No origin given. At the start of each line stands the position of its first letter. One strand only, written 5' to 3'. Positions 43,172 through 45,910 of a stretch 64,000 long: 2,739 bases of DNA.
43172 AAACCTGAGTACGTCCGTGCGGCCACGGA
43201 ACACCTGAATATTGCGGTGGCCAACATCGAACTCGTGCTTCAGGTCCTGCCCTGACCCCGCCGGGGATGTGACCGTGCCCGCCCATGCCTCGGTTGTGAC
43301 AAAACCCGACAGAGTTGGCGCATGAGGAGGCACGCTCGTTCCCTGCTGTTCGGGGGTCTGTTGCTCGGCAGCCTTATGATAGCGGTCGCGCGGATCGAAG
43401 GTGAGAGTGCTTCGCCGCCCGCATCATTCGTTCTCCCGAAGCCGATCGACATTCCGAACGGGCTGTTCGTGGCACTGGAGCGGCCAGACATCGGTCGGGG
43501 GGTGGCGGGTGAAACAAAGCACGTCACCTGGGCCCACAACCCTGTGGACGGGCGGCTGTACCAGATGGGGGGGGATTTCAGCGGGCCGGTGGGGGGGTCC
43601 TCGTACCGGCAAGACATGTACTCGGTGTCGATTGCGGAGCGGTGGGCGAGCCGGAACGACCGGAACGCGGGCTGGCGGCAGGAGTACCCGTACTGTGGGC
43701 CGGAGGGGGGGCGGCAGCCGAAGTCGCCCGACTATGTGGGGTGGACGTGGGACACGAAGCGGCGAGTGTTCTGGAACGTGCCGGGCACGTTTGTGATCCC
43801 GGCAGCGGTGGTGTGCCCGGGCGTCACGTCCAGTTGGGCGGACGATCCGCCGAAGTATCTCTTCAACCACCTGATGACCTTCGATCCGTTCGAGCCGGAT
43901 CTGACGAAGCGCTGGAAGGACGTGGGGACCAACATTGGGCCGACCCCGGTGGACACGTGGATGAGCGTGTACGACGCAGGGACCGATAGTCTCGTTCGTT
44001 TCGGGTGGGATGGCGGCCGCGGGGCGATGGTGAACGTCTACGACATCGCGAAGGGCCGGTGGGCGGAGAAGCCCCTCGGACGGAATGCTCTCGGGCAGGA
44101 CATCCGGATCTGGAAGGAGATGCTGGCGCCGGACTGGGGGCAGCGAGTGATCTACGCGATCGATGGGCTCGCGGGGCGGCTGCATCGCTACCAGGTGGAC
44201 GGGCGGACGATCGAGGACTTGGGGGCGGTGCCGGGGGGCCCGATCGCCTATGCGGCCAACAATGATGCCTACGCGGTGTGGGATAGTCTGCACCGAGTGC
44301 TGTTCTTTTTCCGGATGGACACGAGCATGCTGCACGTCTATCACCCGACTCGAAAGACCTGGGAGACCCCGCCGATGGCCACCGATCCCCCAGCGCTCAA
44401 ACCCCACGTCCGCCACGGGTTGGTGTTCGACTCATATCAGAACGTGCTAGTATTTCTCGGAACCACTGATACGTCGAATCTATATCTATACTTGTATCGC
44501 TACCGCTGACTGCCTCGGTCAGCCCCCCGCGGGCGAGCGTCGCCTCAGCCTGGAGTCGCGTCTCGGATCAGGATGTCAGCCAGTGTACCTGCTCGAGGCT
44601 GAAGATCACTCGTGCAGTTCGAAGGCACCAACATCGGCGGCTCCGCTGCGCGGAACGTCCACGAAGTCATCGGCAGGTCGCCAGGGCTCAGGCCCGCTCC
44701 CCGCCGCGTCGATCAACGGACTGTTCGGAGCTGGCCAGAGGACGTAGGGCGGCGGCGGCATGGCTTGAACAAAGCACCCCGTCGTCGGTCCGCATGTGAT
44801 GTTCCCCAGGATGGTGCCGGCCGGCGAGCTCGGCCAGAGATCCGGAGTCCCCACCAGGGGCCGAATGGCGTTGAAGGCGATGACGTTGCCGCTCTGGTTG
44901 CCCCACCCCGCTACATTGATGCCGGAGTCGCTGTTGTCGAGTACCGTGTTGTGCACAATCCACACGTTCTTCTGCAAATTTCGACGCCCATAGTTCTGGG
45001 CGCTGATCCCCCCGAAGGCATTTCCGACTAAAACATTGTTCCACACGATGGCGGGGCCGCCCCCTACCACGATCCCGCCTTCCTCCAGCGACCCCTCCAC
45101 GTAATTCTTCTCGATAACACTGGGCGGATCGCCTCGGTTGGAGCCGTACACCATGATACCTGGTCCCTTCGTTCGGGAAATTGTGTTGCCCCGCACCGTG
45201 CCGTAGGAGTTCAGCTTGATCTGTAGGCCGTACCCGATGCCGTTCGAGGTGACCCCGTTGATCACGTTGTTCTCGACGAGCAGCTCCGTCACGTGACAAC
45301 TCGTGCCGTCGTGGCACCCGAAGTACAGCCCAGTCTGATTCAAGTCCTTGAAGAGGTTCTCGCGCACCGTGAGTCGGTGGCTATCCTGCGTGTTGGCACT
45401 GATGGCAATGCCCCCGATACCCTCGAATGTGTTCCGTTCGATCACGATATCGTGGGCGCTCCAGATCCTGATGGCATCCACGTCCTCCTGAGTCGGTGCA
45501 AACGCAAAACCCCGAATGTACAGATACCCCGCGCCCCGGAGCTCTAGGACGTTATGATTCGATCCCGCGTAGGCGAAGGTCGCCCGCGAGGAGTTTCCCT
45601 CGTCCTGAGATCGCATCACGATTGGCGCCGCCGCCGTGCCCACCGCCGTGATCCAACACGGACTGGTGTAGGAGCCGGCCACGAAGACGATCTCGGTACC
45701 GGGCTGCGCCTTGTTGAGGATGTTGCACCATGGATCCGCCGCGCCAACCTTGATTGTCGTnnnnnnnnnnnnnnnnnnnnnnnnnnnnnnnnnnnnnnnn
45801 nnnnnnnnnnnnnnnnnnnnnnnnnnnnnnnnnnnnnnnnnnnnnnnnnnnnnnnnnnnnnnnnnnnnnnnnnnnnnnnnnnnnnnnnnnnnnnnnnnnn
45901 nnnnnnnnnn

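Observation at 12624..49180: Modular secreted-protein family flanking the EPS locus; one giant gene fuses the modules that are separate genes in the other block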

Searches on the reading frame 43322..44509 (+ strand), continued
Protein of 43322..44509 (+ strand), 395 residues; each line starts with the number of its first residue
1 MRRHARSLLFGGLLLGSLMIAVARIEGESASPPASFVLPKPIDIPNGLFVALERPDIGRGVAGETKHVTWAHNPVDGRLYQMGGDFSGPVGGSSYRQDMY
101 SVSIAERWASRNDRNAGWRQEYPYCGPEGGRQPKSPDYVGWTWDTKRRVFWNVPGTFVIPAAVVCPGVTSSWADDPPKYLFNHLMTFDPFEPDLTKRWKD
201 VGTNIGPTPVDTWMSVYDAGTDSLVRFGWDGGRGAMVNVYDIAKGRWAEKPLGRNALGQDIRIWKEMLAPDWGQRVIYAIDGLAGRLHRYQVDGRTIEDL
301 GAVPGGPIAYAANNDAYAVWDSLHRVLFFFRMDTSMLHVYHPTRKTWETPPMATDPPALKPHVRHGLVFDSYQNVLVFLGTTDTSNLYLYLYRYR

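Call 51: search_protein_families(library=pfam, alignment_id=A5, max_evalue=0.00001)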
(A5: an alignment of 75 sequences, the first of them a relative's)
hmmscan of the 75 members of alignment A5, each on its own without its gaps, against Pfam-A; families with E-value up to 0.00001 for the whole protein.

A. member 1, L001:4144-4740:+ (198 aa): 1 family
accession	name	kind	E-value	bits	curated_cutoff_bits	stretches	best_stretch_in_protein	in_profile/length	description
PF02777.23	Sod_Fe_C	-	2.4e-28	98.6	20.9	1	90-190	2-102/102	Iron/manganese superoxide dismutases, C-terminal domain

B. families by the number of members that match (of 75 scanned): 112 families (the first 25 are shown)
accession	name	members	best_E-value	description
PF04932.20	Wzy_C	3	1.7e-26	O-Antigen ligase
PF13439.12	Glyco_transf_4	3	7.9e-19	Glycosyltransferase Family 4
PF13579.12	Glyco_trans_4_4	3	6.3e-16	Glycosyl transferase 4-like domain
PF13561.12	adh_short_C2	2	5.8e-72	Enoyl-(Acyl carrier protein) reductase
PF13440.11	Polysacc_synt_3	2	7.8e-72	Polysaccharide biosynthesis protein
PF00158.32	Sigma54_activat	2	3.6e-71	Sigma-54 interaction domain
PF00106.31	adh_short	2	3.6e-66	short chain dehydrogenase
PF13692.12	Glyco_trans_1_4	2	4.3e-35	Glycosyl transferases group 1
PF01943.22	Polysacc_synt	2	1e-31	Polysaccharide biosynthesis protein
PF08241.18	Methyltransf_11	2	6.9e-26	Methyltransferase domain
PF19358.4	DUF5935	2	6.7e-24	Family of unknown function (DUF5935)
PF00004.35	AAA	2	9.4e-24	ATPase family associated with various cellular activities (AAA)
PF01522.26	Polysacc_deac_1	2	3e-23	Polysaccharide deacetylase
PF04055.27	Radical_SAM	2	4.2e-22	Radical SAM superfamily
PF07940.18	Hepar_II_III_C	2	1.1e-21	Heparinase II/III-like, C-terminal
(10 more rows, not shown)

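Call 70: find_encoding_contigs(protein=P0036, flank=10000, max_places=1)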
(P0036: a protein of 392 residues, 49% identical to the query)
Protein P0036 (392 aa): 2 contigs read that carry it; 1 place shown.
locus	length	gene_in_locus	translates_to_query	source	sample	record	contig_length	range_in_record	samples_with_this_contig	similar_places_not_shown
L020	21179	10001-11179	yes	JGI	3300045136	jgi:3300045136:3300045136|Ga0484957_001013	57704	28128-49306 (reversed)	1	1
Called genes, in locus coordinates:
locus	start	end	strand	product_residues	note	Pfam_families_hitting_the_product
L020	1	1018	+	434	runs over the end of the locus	PF25917:BSH_RND (faint), PF25984:BSH_YknX (weak), PF25876:HH_MFP_RND (faint), PF25954:Beta-barrel_RND_2 (weak), PF25990:Beta-barrel_YknX, PF25975:CzcB_C (weak)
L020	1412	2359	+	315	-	-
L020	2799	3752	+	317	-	PF21926:FeeM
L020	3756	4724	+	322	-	PF00899:ThiF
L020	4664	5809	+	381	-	PF00881:Nitroreductase (faint)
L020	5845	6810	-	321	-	-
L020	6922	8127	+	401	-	PF13229:Beta_helix, PF05048:NosD (weak)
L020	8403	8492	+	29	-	-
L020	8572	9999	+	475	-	PF13483:Lactamase_B_3, PF12706:Lactamase_B_2 (weak)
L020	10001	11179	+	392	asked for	PF24681:Kelch_KLHDC2_KLHL20_DRC7 (faint)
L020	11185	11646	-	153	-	-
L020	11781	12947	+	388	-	PF13579:Glyco_trans_4_4, PF13439:Glyco_transf_4, PF13692:Glyco_trans_1_4 (weak)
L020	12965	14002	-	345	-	PF07646:Kelch_2 (faint), PF01344:Kelch_1 (faint), PF24681:Kelch_KLHDC2_KLHL20_DRC7 (weak), PF13415:Beta-prop_FBX42, PF24681:Kelch_KLHDC2_KLHL20_DRC7, PF24981:Beta-prop_ATRN-LZTR1 (weak)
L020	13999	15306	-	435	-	-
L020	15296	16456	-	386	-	PF13439:Glyco_transf_4, PF13579:Glyco_trans_4_4, PF13477:Glyco_trans_4_2, PF20706:GT4-conflict, PF00534:Glycos_transf_1, PF13692:Glyco_trans_1_4, PF13524:Glyco_trans_1_2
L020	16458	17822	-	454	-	PF00072:Response_reg, PF00158:Sigma54_activat, PF14532:Sigma54_activ_2, PF07728:AAA_5, PF25601:AAA_lid_14, PF02954:HTH_8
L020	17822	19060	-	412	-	PF13439:Glyco_transf_4, PF13579:Glyco_trans_4_4, PF00534:Glycos_transf_1, PF13692:Glyco_trans_1_4, PF13524:Glyco_trans_1_2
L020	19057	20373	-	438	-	PF02826:2-Hacid_dh_C (faint), PF03446:NAD_binding_2 (faint), PF03721:UDPG_MGDP_dh_N, PF00984:UDPG_MGDP_dh, PF03720:UDPG_MGDP_dh_C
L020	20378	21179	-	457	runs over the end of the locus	PF27533:CapK_C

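Call 71: find_encoding_contigs(protein=P0028, flank=10000, max_places=1)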
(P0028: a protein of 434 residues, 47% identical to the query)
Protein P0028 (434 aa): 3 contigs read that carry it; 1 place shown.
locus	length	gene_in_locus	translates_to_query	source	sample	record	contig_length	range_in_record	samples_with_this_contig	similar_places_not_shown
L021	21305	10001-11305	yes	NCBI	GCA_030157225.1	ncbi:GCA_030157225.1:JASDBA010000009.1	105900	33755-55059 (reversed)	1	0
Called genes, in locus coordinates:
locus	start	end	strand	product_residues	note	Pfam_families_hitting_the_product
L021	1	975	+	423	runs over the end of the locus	PF22842:Pel9A-like_beta_helix, PF05048:NosD (weak), PF13229:Beta_helix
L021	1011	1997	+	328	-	PF00535:Glycos_transf_2, PF10111:Glyco_tranf_2_2, PF13641:Glyco_tranf_2_3, PF13632:Glyco_trans_2_3 (weak)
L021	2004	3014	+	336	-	PF00535:Glycos_transf_2, PF10111:Glyco_tranf_2_2, PF13641:Glyco_tranf_2_3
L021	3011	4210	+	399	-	-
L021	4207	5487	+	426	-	PF13439:Glyco_transf_4, PF13579:Glyco_trans_4_4, PF13692:Glyco_trans_1_4 (weak)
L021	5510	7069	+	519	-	PF05199:GMC_oxred_C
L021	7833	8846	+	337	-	PF13641:Glyco_tranf_2_3, PF00535:Glycos_transf_2, PF10111:Glyco_tranf_2_2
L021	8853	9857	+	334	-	PF00535:Glycos_transf_2, PF10111:Glyco_tranf_2_2, PF13641:Glyco_tranf_2_3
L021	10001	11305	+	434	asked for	PF24681:Kelch_KLHDC2_KLHL20_DRC7 (faint)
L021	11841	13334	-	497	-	PF00501:AMP-binding, PF13193:AMP-binding_C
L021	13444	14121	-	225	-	PF00132:Hexapep (faint), PF00550:PP-binding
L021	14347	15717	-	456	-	PF00501:AMP-binding, PF27533:CapK_C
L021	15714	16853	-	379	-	PF13439:Glyco_transf_4, PF13579:Glyco_trans_4_4, PF20706:GT4-conflict, PF00534:Glycos_transf_1, PF13692:Glyco_trans_1_4, PF13524:Glyco_trans_1_2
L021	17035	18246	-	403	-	PF13439:Glyco_transf_4, PF13579:Glyco_trans_4_4, PF00534:Glycos_transf_1, PF13692:Glyco_trans_1_4, PF13524:Glyco_trans_1_2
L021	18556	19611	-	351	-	PF07646:Kelch_2 (faint), PF01344:Kelch_1 (faint), PF24981:Beta-prop_ATRN-LZTR1, PF13415:Beta-prop_FBX42, PF24681:Kelch_KLHDC2_KLHL20_DRC7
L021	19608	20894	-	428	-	-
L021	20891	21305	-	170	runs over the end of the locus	-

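Call 85: find_encoding_contigs(protein=P0005, flank=10000, max_places=2)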
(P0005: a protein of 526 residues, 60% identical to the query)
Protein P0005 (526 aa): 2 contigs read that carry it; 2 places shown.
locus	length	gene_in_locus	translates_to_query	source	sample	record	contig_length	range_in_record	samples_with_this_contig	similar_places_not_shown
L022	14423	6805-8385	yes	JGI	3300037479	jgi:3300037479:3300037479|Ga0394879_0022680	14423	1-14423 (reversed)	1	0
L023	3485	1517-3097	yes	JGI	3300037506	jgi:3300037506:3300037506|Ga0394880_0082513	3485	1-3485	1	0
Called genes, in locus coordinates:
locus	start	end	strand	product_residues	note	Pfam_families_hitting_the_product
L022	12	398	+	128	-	PF00106:adh_short, PF13561:adh_short_C2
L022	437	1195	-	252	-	PF00106:adh_short, PF08659:KR, PF13561:adh_short_C2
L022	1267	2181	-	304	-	PF00296:Bac_luciferase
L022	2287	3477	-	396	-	PF13439:Glyco_transf_4, PF13579:Glyco_trans_4_4, PF20706:GT4-conflict, PF00534:Glycos_transf_1, PF13692:Glyco_trans_1_4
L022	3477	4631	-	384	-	PF03150:CCP_MauG (faint), PF21419:RoxA-like_Cyt-c (weak)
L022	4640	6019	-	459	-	PF13415:Beta-prop_FBX42 (faint), PF24681:Kelch_KLHDC2_KLHL20_DRC7, PF24981:Beta-prop_ATRN-LZTR1, PF24681:Kelch_KLHDC2_KLHL20_DRC7 (weak)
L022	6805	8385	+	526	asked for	-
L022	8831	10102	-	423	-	PF00501:AMP-binding, PF14535:AMP-binding_C_2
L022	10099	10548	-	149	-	PF01152:Bac_globin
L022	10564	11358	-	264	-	PF00005:ABC_tran, PF13304:AAA_21 (faint)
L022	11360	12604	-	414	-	PF13458:Peripla_BP_6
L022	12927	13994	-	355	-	PF02653:BPD_transp_2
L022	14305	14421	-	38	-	?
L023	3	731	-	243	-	?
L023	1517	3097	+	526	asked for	-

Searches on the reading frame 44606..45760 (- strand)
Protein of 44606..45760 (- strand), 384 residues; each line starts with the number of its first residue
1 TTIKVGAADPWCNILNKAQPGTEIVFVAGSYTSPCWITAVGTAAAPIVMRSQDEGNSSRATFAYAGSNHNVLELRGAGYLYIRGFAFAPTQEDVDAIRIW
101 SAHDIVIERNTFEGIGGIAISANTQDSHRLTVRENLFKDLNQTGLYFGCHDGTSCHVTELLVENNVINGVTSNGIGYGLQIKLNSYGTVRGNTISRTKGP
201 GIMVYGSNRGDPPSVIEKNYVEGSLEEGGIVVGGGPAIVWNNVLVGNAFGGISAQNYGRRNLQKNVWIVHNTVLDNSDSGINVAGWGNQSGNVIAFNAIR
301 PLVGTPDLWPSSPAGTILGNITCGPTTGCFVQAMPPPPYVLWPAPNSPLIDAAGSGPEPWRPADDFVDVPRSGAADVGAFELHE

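Call 48: search_solved_structures(query=window:44606-45760:-, max_evalue=1)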
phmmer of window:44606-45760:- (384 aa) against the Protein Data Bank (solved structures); distinct sequences matched with E-value up to 1: 0.

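Call 69: search_protein_families(library=pfam, proteins=[window:44606-45760:-], max_evalue=0.05)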
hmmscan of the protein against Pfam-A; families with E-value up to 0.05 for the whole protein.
window:44606-45760:- (384 aa): 4 families
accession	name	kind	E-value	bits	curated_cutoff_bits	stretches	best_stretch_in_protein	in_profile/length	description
PF13229.12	Beta_helix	-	4.7e-18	65.7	25.9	2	96-259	2-149/158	Right handed beta helix region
PF05048.19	NosD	-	5.8e-11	42.7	23.6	1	91-248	35-173/212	Periplasmic copper-binding protein (NosD)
PF07602.17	DUF1565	-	0.0079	16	20.3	0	80-198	107-228/257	Protein of unknown function (DUF1565)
PF11925.13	DUF3443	-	0.034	13.5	25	0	116-172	141-191/367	Protein of unknown function (DUF3443)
